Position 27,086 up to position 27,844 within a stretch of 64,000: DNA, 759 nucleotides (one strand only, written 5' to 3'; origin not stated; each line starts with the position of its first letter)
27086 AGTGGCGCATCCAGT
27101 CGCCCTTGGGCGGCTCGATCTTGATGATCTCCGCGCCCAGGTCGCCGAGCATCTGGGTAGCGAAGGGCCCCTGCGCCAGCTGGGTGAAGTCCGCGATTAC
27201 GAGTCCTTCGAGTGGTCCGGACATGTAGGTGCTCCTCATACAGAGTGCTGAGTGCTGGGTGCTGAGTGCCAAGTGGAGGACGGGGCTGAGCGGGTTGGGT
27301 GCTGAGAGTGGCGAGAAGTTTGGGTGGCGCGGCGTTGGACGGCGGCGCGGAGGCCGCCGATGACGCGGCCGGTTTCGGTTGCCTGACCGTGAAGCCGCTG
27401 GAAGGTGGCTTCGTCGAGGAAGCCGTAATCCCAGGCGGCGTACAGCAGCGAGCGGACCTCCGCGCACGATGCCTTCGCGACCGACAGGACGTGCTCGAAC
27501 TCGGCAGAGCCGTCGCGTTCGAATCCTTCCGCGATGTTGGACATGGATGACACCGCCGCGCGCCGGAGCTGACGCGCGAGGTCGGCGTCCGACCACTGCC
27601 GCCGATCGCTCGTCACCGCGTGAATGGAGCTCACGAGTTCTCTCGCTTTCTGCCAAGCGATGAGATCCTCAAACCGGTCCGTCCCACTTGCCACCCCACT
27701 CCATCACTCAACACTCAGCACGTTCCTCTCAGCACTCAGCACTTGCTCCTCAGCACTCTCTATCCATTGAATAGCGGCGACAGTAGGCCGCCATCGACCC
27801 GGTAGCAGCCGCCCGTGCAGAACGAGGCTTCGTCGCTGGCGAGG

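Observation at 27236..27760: IVS-protein (four-helix-bundle) cassette inserted between two operon genes and bracketed by 4+4 complementary octamer repeats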

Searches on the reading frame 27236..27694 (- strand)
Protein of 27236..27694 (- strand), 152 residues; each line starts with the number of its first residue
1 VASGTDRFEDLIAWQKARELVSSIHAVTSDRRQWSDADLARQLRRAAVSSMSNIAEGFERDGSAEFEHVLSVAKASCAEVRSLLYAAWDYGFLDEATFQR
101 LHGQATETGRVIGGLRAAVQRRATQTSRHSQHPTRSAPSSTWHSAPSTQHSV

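Call 5: search_protein_families(library=pfam, proteins=[window:27236-27694:-])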
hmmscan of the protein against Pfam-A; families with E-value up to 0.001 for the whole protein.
window:27236-27694:- (152 aa): 1 family
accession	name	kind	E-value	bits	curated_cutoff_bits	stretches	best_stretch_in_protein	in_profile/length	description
PF05635.17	23S_rRNA_IVP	-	3.2e-28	98.5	33.8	1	9-113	1-105/106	23S rRNA-intervening sequence protein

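Call 9: find_homologous_proteins(query=window:27236-27694:-)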
Query window:27236-27694:- (152 aa): 7933 proteins with E <= 0.001 among 8000 candidates; the best 120 are listed.
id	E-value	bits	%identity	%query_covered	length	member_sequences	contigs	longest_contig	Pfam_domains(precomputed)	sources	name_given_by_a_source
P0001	8.2e-91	319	98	100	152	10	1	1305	PF05635.18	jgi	jgi:four helix bundle protein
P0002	5.5e-52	194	66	98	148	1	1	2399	PF05635.18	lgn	-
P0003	1.5e-51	192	80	78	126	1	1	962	PF05635.18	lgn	-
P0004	1.6e-39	153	58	90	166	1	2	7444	PF22296.3,PF05635.18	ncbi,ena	-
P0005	2.0e-38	150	64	78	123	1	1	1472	PF05635.18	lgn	-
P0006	4.7e-38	148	64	80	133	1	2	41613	PF05635.18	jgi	jgi:four helix bundle protein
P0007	1.4e-37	147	62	79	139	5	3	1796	PF05635.18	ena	-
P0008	1.8e-37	147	62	82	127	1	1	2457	PF05635.18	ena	-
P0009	2.8e-37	146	55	96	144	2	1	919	PF05635.18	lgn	-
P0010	2.9e-37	146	58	89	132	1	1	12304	PF05635.18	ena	-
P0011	3.3e-37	146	55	96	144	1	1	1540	PF05635.18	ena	-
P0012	4.0e-37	145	63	76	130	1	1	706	PF05635.18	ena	-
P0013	4.4e-37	145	62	76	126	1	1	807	PF05635.18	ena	-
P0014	4.6e-37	145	56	95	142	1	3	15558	PF05635.18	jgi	jgi:four helix bundle protein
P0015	4.8e-37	145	60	80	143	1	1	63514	PF05635.18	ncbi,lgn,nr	ncbi:MAG: four helix bundle protein [Deltaproteobacteria bacterium]|nr:four helix bundle protein [De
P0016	4.9e-37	145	62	77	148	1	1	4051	PF22296.3,PF05635.18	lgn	-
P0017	5.8e-37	145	61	80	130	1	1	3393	PF05635.18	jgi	jgi:four helix bundle protein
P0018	8.6e-37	144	63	80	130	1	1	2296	PF22296.3,PF05635.18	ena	-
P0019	9.4e-37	144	58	95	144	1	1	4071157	PF05635.18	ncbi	ncbi:MAG: four helix bundle protein [Nitrospira sp.]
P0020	1.2e-36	144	59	81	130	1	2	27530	PF05635.18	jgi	jgi:four helix bundle protein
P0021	1.7e-36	143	55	89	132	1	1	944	PF05635.18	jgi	jgi:four helix bundle protein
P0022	1.8e-36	143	58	86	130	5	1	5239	PF22296.3,PF05635.18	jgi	jgi:four helix bundle protein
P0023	2.0e-36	143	63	80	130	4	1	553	PF22296.3,PF05635.18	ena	-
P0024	2.2e-36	143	55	95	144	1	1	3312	PF05635.18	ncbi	-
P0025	2.3e-36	143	60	77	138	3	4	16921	PF05635.18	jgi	jgi:four helix bundle protein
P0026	2.5e-36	143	55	97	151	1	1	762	PF22296.3,PF05635.18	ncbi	-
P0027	2.5e-36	143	59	84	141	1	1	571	PF22296.3,PF05635.18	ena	-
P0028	2.6e-36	143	53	95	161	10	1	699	PF05635.18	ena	-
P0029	3.3e-36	142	59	80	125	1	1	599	PF05635.18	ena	-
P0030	3.3e-36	142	59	84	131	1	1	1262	PF05635.18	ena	-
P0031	3.4e-36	142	60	83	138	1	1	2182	PF05635.18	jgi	jgi:four helix bundle protein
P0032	3.5e-36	142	54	95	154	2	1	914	PF05635.18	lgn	-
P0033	3.7e-36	142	62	76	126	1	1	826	PF05635.18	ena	-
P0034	3.8e-36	142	54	95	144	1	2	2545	PF05635.18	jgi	jgi:four helix bundle protein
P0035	3.8e-36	142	61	79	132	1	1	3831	PF05635.18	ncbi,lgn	-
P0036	4.1e-36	142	63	76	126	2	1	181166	PF05635.18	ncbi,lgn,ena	ncbi:MAG TPA: four helix bundle protein [Abditibacteriaceae bacterium]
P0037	4.5e-36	142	62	80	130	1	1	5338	PF22296.3,PF05635.18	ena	-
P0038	6.2e-36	142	55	96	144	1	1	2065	PF05635.18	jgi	jgi:four helix bundle protein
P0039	6.3e-36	142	62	78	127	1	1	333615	PF05635.18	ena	-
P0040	6.3e-36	142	57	80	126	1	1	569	PF22296.3,PF05635.18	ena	-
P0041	6.5e-36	142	62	77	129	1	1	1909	PF05635.18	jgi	jgi:four helix bundle protein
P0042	7.0e-36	141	63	78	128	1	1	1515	PF22296.3,PF05635.18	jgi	jgi:four helix bundle protein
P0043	8.0e-36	141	60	80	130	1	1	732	PF22296.3,PF05635.18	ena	-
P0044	8.1e-36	141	58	80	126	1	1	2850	PF22296.3,PF05635.18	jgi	jgi:four helix bundle protein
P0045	8.4e-36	141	57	85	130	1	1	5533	PF22296.3,PF05635.18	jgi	jgi:four helix bundle protein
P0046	9.5e-36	141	54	98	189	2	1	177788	PF05635.18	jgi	-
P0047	9.6e-36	141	60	86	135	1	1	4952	PF05635.18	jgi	jgi:four helix bundle protein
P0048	1.0e-35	141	57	99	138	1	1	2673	PF22296.3,PF05635.18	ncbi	-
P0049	1.0e-35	141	59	80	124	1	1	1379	PF22296.3,PF05635.18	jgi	jgi:four helix bundle protein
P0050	1.1e-35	141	59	82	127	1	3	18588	PF22296.3,PF05635.18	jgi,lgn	jgi:four helix bundle protein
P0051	1.1e-35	141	59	78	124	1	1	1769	PF22296.3,PF05635.18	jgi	jgi:four helix bundle protein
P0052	1.1e-35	141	58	89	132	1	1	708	PF05635.18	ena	-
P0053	1.1e-35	141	55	96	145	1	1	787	PF05635.18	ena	-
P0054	1.1e-35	141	61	80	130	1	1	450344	PF22296.3,PF05635.18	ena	-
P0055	1.1e-35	141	63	76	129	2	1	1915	PF22296.3,PF05635.18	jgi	jgi:four helix bundle protein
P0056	1.1e-35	141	60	80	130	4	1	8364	PF05635.18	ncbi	-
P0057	1.1e-35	141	61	80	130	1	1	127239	PF22296.3,PF05635.18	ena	-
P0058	1.2e-35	141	57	95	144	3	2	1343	PF05635.18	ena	-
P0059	1.2e-35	141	59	79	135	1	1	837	PF05635.18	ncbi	-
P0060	1.2e-35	141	62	77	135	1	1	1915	PF22296.3,PF05635.18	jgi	jgi:four helix bundle protein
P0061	1.3e-35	141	61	78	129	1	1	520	PF05635.18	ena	-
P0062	1.3e-35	141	52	97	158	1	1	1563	PF05635.18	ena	-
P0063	1.4e-35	140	62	79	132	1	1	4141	PF05635.18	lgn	-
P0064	1.4e-35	140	61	78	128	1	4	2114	PF22296.3,PF05635.18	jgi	jgi:four helix bundle protein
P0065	1.4e-35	140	60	80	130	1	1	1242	PF05635.18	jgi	jgi:four helix bundle protein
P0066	1.4e-35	140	55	95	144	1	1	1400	PF05635.18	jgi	-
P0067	1.5e-35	140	60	80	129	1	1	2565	PF05635.18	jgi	-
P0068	1.5e-35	140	58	81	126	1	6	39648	PF22296.3,PF05635.18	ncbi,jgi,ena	-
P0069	1.6e-35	140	62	78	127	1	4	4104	PF22296.3,PF05635.18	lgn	-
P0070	1.6e-35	140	60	80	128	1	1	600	PF05635.18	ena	-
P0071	1.6e-35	140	62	77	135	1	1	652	PF22296.3,PF05635.18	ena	-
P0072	1.6e-35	140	59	79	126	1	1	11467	PF05635.18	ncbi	-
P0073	1.6e-35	140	61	80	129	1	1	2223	PF22296.3,PF05635.18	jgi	jgi:four helix bundle protein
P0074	1.7e-35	140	59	80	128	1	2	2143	PF22296.3,PF05635.18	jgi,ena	-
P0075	1.7e-35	140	60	80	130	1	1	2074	PF22296.3,PF05635.18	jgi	jgi:four helix bundle protein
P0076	1.7e-35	140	59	78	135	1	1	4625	PF22296.3,PF05635.18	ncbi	-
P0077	1.9e-35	140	58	80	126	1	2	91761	PF22296.3,PF05635.18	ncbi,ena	-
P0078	1.9e-35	140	54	87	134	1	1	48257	PF05635.18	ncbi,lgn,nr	ncbi:four helix bundle protein [bacterium]|nr:four helix bundle protein [bacterium]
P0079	2.0e-35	140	61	78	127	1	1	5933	PF05635.18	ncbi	-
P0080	2.0e-35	140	62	77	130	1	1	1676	PF22296.3,PF05635.18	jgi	jgi:four helix bundle protein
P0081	2.1e-35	140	61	78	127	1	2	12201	PF22296.3,PF05635.18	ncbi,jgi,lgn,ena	jgi:four helix bundle protein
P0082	2.1e-35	140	61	77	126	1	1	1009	PF05635.18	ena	-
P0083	2.2e-35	140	59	79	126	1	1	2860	PF05635.18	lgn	-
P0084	2.3e-35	140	61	78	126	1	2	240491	PF05635.18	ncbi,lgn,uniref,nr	ncbi:four helix bundle protein [Dissulfurirhabdus thermomarina]|uniref:Four helix bundle protein n=1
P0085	2.4e-35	140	56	87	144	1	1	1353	PF05635.18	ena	-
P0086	2.4e-35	140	62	76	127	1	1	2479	PF22296.3,PF05635.18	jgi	jgi:four helix bundle protein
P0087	2.5e-35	140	60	80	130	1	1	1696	PF22296.3,PF05635.18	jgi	jgi:four helix bundle protein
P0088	2.5e-35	140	61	78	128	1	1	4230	PF22296.3,PF05635.18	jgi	jgi:four helix bundle protein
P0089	2.5e-35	140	61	80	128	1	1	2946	PF22296.3,PF05635.18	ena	-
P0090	2.6e-35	140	58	78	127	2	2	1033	PF05635.18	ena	-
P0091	2.8e-35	139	56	88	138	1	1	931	PF05635.18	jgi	jgi:four helix bundle protein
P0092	2.8e-35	139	61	77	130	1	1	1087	PF05635.18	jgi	jgi:four helix bundle protein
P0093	2.9e-35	139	62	77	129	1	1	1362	PF22296.3,PF05635.18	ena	-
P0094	2.9e-35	139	58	82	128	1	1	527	PF05635.18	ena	-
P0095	3.0e-35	139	60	80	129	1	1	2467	PF22296.3,PF05635.18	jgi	jgi:four helix bundle protein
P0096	3.0e-35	139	59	79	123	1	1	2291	PF22296.3,PF05635.18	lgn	-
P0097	3.1e-35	139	54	92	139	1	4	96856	PF05635.18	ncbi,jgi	jgi:four helix bundle protein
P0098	3.1e-35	139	58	79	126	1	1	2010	PF05635.18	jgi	-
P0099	3.2e-35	139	55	95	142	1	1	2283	PF05635.18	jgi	jgi:four helix bundle protein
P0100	3.2e-35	139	56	82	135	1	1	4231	PF22296.3,PF05635.18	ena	-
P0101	3.2e-35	139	62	76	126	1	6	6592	PF05635.18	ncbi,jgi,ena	ncbi:MAG: four helix bundle protein [Desulfomonile sp.]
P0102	3.5e-35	139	61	80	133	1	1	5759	PF05635.18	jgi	jgi:four helix bundle protein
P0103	3.5e-35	139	60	80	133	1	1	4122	PF05635.18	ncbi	-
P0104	3.8e-35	139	58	83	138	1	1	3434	PF22296.3,PF05635.18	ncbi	-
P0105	3.9e-35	139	62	79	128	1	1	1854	PF05635.18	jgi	jgi:four helix bundle protein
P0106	3.9e-35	139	61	78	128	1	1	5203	PF22296.3,PF05635.18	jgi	jgi:four helix bundle protein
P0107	4.1e-35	139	62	77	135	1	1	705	PF22296.3,PF05635.18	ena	-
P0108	4.1e-35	139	60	80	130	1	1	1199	PF22296.3,PF05635.18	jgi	jgi:four helix bundle protein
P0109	4.1e-35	139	60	78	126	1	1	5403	PF05635.18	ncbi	-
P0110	4.1e-35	139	60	80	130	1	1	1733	PF22296.3,PF05635.18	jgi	jgi:four helix bundle protein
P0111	4.3e-35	139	61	77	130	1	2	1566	PF05635.18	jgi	jgi:four helix bundle protein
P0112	4.4e-35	139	57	80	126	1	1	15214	PF22296.3,PF05635.18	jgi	jgi:four helix bundle protein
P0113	4.5e-35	139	61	78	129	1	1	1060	PF05635.18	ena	-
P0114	4.5e-35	139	59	86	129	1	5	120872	PF22296.3,PF05635.18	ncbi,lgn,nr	ncbi:MAG: four helix bundle protein [Chloroflexi bacterium]|nr:four helix bundle protein [Chloroflex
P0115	4.6e-35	139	55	84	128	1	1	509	PF05635.18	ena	-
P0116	4.7e-35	139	58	78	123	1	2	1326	PF05635.18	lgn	-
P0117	4.8e-35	139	60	78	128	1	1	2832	PF22296.3,PF05635.18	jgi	jgi:four helix bundle protein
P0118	4.8e-35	139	56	86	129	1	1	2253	PF05635.18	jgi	jgi:four helix bundle protein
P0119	5.1e-35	139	59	76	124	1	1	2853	PF22296.3,PF05635.18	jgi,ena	-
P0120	5.1e-35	139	55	86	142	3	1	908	PF22296.3,PF05635.18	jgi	jgi:four helix bundle protein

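Call 13: find_related_loci(query=A1, collection=genome_contigs, flank=4000)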
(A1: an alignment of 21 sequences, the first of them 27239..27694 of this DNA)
Query A1 (152 aa) in genome_contigs; peptide patterns used: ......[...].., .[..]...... (x = any residue, [..] = any of these).
599 stretches matched a pattern (row limit reached: there are more); 597 encode a relative of the query (tblastn E <= 1e-3); the best 80 are kept; 80 distinct loci.
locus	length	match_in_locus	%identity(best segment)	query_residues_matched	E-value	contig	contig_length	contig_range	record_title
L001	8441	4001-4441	54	1-149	1e-44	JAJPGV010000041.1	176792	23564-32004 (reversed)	MAG: Chloroflexota bacterium isolate Centralia_MAG_115 k107_22040488, whole genome shotgun sequence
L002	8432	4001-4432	53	5-148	6e-44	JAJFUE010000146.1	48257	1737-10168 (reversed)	MAG: bacterium isolate bin.378 k141_183862, whole genome shotgun sequence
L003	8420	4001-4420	58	6-150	3e-44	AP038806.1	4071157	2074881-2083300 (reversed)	MAG: Nitrospira sp. NFB02 DNA, complete genome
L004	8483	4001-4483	50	3-152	4e-43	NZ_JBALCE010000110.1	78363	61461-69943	MAG: Nostoc sp. isolate P10324 bin 2 NODE_41_length_78363_cov_9.059948, whole genome shotgun sequence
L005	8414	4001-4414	51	2-150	3e-42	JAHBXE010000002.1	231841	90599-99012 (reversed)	MAG: Phycisphaeraceae bacterium isolate ACE_PLA16 PLA16_2, whole genome shotgun sequence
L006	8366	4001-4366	58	1-122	4e-42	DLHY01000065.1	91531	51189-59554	MAG TPA_asm: Chloracidobacterium sp. UBA7656 UBA7656_contig_2738, whole genome shotgun sequence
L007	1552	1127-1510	59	2-129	7e-42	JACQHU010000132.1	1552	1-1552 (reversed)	MAG: Armatimonadetes bacterium isolate NC_groundwater_1107_Ag_S2p5_69_169 S_2p5_S6_coassembly_k141_3314055, whole genome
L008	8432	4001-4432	49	3-152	8e-36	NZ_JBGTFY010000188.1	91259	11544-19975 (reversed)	MAG: Nostoc sp. isolate JTS-RE202 k141_6405623, whole genome shotgun sequence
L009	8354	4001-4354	63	5-122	1e-40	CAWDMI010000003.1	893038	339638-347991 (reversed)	MAG: uncultured delta proteobacterium isolate MFD04944.bin.2.54 genome assembly, contig: contig_33600, whole genome shot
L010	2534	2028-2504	52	5-150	2e-40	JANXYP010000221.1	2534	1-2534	MAG: Chloroflexi bacterium isolate GL140_3_metabat_63 GL140_3_k141_2032224, whole genome shotgun sequence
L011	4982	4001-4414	50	5-150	1e-40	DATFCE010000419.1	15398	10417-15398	MAG TPA_asm: Nitrospiraceae bacterium isolate SMAG_U8546 k141_64433, whole genome shotgun sequence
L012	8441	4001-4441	53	5-152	1e-40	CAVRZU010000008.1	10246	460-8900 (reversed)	MAG: uncultured delta proteobacterium isolate MFD04752.bin.2.21 genome assembly, contig: contig_104366, whole genome sho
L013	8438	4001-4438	49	3-150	1e-40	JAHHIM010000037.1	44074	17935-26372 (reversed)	MAG: Trichormus sp. ATA11-4-KO1 scaffold_60_c1, whole genome shotgun sequence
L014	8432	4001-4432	52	5-151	1e-40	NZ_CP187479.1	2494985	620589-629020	Desulforudis sp. Tu-874 chromosome, complete genome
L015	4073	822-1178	60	3-121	5e-40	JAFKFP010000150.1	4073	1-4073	Bacterium isolate SCN18_30_10_14_R2_B_64_8_A SCN18_30_10_14_R2_B_scaffold_10160, whole genome shotgun sequence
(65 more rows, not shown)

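Call 28: find_encoding_contigs(protein=P0002, flank=3000, max_places=3)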
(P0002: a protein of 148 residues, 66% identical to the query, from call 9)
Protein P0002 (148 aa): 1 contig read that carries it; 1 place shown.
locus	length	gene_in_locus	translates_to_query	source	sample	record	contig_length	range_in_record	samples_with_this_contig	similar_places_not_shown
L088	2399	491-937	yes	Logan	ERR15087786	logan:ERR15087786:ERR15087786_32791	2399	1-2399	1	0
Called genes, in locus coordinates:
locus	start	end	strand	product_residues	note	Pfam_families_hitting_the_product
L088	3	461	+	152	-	?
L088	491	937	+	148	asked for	PF05635:23S_rRNA_IVP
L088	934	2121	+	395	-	PF02515:CoA_transf_3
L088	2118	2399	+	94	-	?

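Call 29: find_encoding_contigs(protein=P0003, flank=3000, max_places=3)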
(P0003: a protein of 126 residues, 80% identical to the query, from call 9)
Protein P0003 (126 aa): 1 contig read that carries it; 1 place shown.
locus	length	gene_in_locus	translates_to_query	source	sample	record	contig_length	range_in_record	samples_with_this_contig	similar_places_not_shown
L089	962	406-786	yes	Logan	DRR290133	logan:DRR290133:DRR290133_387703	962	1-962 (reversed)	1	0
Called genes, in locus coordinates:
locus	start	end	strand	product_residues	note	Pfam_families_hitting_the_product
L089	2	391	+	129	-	?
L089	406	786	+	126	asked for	PF05635:23S_rRNA_IVP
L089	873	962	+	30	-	?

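Call 33: search_solved_structures(query=window:27239-27694:-, max_evalue=0.01)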
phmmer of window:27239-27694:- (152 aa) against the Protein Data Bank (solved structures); distinct sequences matched with E-value up to 0.01: 2.
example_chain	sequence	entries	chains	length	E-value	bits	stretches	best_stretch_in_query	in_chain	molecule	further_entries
2gsc_A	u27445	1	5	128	1.6e-09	41.4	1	8-122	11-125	Putative uncharacterized protein XCC0516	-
8ga7_A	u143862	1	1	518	0.0021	21.6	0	19-107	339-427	THR5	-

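Call 42: search_dna_similar(query=window:27239-27694:-, collection=plasmids, mode=protein, max_rows=25)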
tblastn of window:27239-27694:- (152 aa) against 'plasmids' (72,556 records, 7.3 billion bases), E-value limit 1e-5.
Records with a match: 10; places in all: 10; records where one place covers at least 80% of the query: 2.
Best place of each record, by identity: <60% 10.
By first word of the organism name: Riemerella 4; Nostoc 3; Calothrix 1; Pseudanabaena 1; Aulosira 1.
By predicted mobility (MOB-suite, as given by PLSDB): non-mobilizable 7; conjugative 3.
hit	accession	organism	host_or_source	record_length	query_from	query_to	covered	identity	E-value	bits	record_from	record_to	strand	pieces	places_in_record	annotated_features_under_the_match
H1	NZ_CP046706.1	Nostoc sp. ATCC 53789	-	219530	6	112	70%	44.9%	3e-14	76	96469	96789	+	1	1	four helix bundle protein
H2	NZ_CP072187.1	Riemerella anatipestifer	goose,Epidemic materials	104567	3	104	67%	45.1%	5e-15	78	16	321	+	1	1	none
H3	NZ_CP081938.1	Riemerella anatipestifer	goose,Epidemic materials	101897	3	104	67%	45.1%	3e-14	76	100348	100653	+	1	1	four helix bundle protein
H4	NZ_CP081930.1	Riemerella anatipestifer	duck,Epidemic materials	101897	3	104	67%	45.1%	3e-14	76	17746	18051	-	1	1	four helix bundle protein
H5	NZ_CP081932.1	Riemerella anatipestifer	goose,Epidemic materials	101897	3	104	67%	45.1%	3e-14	76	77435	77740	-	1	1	four helix bundle protein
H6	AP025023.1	Calothrix sp. PCC 7716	-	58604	8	130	81%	33.3%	1e-9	62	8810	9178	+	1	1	S23 ribosomal protein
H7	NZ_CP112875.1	Pseudanabaena galeata CCNP1313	-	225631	1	133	88%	27.1%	8e-7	54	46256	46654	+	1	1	four helix bundle protein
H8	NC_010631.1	Nostoc punctiforme PCC 73102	-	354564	1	96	63%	36.5%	7e-6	52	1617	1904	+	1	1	four helix bundle protein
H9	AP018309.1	Aulosira laxa NIES-50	-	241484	8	96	59%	38.2%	8e-6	51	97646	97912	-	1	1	S23 ribosomal protein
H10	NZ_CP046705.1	Nostoc sp. ATCC 53789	-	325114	48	112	43%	44.6%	4e-10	64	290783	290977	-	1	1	four helix bundle protein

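Call 43: search_dna_similar(query=window:27239-27694:-, collection=phages, mode=protein, max_rows=15)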
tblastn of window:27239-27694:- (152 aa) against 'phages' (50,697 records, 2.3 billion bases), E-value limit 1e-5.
No match.

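Call 67: predict_structure(alignment_id=A2)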
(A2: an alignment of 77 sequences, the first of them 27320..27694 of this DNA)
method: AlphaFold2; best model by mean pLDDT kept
length: 125 residues; sequences in the alignment: 77
mean_pLDDT: 93.6   pTM: 0.87
mean pLDDT of the five models: 93.6, 93.6, 93.1, 93.1, 92.6
residues with pLDDT >= 90: 100; 70-90: 21; 50-70: 4; < 50: 0
segments of 3 or more residues with pLDDT < 50: none
pLDDT, mean of each block of 10 residues (from residue 1): 75 98 95 86 98 95 92 98 98 97 99 97 86
secondary structure, 60 per line:
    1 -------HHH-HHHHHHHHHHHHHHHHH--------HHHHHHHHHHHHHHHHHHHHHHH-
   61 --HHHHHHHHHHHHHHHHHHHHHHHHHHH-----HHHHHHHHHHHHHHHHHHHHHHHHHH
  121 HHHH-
elements in order: H12-28 H37-59 H63-89 H95-124

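Call 68: get_annotated_region(hit=H3, flank=1500)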
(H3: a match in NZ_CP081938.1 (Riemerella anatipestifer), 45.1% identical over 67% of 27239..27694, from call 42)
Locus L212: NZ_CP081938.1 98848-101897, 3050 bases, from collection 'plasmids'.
description: Riemerella anatipestifer strain 20190609E1-1 plasmid unnamed, complete sequence
organism: Riemerella anatipestifer (NCBI taxid 34085)
taxonomy: Bacteria; Bacteroidota; Flavobacteriia; Flavobacteriales; Weeksellaceae; Riemerella; Riemerella anatipestifer
host: -; source: goose,Epidemic materials; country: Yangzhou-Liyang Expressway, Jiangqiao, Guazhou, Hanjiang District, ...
typing (MOB-suite, as given by PLSDB): non-mobilizable
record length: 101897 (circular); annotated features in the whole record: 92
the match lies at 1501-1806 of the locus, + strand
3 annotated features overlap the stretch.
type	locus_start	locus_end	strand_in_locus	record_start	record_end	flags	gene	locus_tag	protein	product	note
CDS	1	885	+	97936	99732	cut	lepA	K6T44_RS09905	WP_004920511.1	translation elongation factor 4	-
CDS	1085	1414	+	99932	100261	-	-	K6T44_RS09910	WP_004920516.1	iron-sulfur cluster assembly accessory protein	-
CDS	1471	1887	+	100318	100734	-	-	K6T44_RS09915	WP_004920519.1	four helix bundle protein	-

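Call 69: get_annotated_region(hit=H6, flank=1500)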
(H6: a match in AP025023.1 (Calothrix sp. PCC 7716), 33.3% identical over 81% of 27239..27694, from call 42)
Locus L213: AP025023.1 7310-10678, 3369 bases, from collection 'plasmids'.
description: Calothrix sp. PCC 7716 plasmid Cal7716_p5 DNA, complete genome
organism: Calothrix sp. PCC 7716 (NCBI taxid 2853227)
taxonomy: Bacteria; Cyanobacteriota; Cyanophyceae; Nostocales; Calotrichaceae; Calothrix; Calothrix sp. PCC 7716
host: -; source: -; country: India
typing (MOB-suite, as given by PLSDB): non-mobilizable
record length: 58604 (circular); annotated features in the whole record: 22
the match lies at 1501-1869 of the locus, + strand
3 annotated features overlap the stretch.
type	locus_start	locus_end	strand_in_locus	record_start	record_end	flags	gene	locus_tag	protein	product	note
CDS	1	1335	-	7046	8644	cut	-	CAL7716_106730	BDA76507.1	similar to leukotoxin secretion protein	-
CDS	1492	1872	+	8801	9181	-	-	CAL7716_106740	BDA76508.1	S23 ribosomal protein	-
CDS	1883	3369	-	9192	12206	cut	-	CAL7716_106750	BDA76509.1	toxin secretion ABC transporter ATP-binding protein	-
